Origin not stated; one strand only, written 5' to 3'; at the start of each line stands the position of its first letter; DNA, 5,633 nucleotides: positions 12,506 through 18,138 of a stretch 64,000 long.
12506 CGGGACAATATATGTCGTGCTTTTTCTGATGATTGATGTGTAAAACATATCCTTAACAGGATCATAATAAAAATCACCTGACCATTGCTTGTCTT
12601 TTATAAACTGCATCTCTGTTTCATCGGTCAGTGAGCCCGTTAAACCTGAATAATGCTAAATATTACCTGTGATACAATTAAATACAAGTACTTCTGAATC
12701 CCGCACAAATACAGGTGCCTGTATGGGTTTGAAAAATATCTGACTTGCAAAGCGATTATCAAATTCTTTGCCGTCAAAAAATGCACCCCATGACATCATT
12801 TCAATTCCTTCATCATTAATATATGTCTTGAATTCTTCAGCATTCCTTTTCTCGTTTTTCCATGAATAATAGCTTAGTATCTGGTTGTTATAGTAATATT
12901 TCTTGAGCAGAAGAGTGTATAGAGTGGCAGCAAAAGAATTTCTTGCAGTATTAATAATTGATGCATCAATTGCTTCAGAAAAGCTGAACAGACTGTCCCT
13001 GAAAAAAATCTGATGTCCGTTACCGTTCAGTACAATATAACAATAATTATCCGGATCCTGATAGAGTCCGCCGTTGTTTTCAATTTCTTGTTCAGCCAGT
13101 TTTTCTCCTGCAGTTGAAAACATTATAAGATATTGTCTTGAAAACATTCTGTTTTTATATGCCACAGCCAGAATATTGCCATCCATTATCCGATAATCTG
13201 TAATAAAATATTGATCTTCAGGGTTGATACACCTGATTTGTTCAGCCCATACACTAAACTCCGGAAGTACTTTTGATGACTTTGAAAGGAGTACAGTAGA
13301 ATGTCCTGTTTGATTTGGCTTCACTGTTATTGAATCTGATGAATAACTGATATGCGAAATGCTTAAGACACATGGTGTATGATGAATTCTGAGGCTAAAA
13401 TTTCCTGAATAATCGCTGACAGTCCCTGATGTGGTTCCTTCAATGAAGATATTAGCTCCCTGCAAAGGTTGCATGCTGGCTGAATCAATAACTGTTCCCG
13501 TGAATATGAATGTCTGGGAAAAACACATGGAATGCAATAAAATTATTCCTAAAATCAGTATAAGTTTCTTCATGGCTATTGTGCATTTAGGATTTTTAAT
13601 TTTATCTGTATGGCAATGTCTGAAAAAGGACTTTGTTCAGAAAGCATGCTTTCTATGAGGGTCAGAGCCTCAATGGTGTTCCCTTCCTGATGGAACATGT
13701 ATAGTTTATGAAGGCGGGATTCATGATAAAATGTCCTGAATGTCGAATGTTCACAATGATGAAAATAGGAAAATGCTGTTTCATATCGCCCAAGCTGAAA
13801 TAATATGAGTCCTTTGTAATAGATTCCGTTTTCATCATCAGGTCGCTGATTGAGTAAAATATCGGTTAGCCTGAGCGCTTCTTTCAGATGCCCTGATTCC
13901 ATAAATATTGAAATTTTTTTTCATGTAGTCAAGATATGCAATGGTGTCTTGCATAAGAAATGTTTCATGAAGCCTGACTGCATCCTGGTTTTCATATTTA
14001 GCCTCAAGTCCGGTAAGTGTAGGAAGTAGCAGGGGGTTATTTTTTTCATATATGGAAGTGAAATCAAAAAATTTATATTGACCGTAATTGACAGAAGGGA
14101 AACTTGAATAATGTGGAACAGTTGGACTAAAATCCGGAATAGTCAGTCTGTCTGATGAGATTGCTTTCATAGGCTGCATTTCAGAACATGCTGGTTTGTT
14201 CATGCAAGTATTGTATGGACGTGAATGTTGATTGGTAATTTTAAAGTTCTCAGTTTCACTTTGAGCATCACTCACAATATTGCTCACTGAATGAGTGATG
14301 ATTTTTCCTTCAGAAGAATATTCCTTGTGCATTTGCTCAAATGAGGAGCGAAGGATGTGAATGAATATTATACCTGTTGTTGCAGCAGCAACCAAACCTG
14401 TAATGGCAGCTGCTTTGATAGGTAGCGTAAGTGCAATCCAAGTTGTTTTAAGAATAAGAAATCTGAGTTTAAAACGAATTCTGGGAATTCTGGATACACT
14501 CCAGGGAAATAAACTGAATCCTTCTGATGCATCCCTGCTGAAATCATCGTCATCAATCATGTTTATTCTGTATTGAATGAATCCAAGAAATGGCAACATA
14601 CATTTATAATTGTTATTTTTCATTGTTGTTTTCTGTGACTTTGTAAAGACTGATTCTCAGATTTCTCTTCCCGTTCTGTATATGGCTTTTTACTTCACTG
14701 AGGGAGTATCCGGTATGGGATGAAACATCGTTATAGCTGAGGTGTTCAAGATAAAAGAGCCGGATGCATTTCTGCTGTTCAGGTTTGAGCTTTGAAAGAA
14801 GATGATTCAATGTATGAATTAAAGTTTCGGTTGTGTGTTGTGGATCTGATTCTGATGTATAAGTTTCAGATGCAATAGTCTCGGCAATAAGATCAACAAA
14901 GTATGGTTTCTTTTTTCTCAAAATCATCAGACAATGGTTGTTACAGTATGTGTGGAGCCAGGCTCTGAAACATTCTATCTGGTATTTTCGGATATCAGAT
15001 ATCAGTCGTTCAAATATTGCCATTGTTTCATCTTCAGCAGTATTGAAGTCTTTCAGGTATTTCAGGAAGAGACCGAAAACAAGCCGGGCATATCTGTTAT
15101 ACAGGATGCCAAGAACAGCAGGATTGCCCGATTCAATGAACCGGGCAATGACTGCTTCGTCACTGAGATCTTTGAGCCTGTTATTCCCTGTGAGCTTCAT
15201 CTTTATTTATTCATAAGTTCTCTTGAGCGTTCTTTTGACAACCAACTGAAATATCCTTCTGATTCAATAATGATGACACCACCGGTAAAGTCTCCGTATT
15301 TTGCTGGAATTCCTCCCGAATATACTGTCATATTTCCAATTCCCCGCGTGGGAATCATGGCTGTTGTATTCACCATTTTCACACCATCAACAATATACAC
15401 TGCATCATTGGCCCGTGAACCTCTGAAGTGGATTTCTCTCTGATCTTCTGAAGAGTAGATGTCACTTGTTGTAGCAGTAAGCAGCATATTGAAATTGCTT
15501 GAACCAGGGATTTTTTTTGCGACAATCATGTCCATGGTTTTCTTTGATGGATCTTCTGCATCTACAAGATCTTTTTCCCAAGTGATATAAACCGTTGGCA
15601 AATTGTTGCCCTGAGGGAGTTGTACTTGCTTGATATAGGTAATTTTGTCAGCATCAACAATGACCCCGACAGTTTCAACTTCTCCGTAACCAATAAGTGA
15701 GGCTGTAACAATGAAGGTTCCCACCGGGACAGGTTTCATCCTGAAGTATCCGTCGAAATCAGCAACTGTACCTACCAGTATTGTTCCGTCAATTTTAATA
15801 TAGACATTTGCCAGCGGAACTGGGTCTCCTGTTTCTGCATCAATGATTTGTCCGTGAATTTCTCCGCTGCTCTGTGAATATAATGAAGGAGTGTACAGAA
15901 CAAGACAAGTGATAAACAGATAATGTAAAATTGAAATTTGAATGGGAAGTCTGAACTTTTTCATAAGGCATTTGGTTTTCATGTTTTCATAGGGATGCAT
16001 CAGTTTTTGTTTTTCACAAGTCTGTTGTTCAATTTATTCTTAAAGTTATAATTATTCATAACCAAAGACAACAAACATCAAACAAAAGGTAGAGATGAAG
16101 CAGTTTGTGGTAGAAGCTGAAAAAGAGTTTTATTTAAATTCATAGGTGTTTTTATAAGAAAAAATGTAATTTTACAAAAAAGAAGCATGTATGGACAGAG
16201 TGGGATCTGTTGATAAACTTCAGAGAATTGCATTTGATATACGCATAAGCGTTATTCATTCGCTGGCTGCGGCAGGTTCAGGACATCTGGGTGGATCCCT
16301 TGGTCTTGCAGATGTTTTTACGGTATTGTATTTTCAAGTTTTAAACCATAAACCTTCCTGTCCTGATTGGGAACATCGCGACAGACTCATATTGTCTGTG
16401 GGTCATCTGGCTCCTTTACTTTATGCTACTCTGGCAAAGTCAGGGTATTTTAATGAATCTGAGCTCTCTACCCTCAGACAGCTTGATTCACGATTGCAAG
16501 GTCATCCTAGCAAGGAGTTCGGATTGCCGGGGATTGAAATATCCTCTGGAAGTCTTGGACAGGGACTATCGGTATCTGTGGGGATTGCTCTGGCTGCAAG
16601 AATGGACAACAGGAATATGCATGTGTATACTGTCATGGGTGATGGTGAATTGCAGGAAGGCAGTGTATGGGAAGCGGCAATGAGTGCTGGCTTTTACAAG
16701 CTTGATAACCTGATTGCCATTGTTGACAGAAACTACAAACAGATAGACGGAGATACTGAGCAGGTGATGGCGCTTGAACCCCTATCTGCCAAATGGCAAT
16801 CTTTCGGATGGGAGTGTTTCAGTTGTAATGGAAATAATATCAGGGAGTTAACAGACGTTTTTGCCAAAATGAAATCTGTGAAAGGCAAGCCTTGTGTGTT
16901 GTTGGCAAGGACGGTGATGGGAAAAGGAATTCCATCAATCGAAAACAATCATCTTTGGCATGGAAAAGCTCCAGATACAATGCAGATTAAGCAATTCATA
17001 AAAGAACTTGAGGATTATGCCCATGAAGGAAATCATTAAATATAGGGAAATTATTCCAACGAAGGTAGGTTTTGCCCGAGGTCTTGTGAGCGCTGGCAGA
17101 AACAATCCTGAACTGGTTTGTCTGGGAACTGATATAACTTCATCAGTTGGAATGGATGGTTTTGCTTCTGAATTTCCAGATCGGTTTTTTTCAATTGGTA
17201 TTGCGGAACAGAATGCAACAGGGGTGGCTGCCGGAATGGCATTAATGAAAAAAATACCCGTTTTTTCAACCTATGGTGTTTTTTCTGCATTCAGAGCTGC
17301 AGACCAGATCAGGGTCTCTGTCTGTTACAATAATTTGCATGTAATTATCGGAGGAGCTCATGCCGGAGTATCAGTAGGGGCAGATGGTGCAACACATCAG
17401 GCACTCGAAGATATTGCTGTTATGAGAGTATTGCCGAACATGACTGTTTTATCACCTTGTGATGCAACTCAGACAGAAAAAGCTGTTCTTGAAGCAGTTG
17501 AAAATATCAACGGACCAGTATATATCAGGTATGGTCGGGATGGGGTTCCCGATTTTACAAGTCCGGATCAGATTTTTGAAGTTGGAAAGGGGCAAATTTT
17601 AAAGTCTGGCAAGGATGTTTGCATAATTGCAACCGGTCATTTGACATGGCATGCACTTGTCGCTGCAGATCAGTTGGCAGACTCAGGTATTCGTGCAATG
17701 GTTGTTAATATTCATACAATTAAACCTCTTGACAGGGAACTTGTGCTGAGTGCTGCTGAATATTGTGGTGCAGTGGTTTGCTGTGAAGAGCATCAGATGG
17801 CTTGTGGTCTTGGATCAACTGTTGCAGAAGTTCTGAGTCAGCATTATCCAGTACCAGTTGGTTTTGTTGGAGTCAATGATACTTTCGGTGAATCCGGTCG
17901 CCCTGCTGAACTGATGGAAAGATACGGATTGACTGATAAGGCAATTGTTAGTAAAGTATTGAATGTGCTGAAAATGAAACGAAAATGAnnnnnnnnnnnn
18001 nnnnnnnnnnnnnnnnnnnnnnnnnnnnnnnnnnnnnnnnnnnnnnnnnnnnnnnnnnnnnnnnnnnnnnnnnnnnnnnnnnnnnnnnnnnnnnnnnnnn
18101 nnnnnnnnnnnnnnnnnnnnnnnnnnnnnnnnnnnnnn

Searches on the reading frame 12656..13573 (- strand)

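Call 54: search_protein_families(library=pfam, proteins=[window:12656-13573:-])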
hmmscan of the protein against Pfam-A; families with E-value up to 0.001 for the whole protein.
window:12656-13573:- (305 aa): 2 families
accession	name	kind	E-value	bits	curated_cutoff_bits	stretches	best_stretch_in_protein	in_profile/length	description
PF13715.12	CarbopepD_reg_2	-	6e-17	61.9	32.2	1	25-105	2-85/88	CarboxypepD_reg-like domain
PF13620.12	CarboxypepD_reg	-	2.1e-09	38.1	32.3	1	25-90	3-75/82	Carboxypeptidase regulatory-like domain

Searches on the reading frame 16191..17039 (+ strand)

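Call 54: search_protein_families(library=pfam, proteins=[window:16191-17039:+])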
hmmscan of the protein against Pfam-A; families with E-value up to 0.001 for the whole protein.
window:16191-17039:+ (282 aa): 3 families
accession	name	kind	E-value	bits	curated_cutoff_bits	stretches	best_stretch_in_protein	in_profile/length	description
PF00456.26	Transketolase_N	-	2.1e-56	191.8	22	1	12-269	4-271/334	Transketolase, thiamine diphosphate binding domain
PF13292.11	DXP_synthase_N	-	2.6e-14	53.6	21.2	1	7-186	15-176/274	1-deoxy-D-xylulose-5-phosphate synthase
PF00676.26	E1_dh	-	5.2e-05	22.8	22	1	119-215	100-195/300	Dehydrogenase E1 component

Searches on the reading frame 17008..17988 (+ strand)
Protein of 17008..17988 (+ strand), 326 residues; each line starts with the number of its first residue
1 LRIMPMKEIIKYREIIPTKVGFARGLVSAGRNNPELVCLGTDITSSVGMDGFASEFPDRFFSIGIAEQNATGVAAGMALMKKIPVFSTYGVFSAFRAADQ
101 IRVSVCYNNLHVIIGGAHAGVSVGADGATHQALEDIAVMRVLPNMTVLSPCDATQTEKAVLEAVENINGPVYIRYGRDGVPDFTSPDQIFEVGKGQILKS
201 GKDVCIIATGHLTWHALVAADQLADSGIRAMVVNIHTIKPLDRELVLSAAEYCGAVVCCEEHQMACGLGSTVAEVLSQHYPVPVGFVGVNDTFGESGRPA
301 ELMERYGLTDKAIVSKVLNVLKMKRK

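Call 54: search_protein_families(library=pfam, proteins=[window:17008-17988:+])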
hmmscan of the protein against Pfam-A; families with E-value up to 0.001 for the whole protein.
window:17008-17988:+ (326 aa): 3 families
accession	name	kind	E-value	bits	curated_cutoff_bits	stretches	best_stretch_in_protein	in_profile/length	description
PF02779.29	Transket_pyr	-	5.7e-39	134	27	1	19-178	6-170/174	Transketolase, pyrimidine binding domain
PF02780.25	Transketolase_C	-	5.8e-29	101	25.9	1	193-313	1-124/124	Transketolase, C-terminal domain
PF22613.1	Transketolase_C_1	-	1.4e-06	28.9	27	1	201-309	11-113/113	Transketolase-like TK C-terminal domain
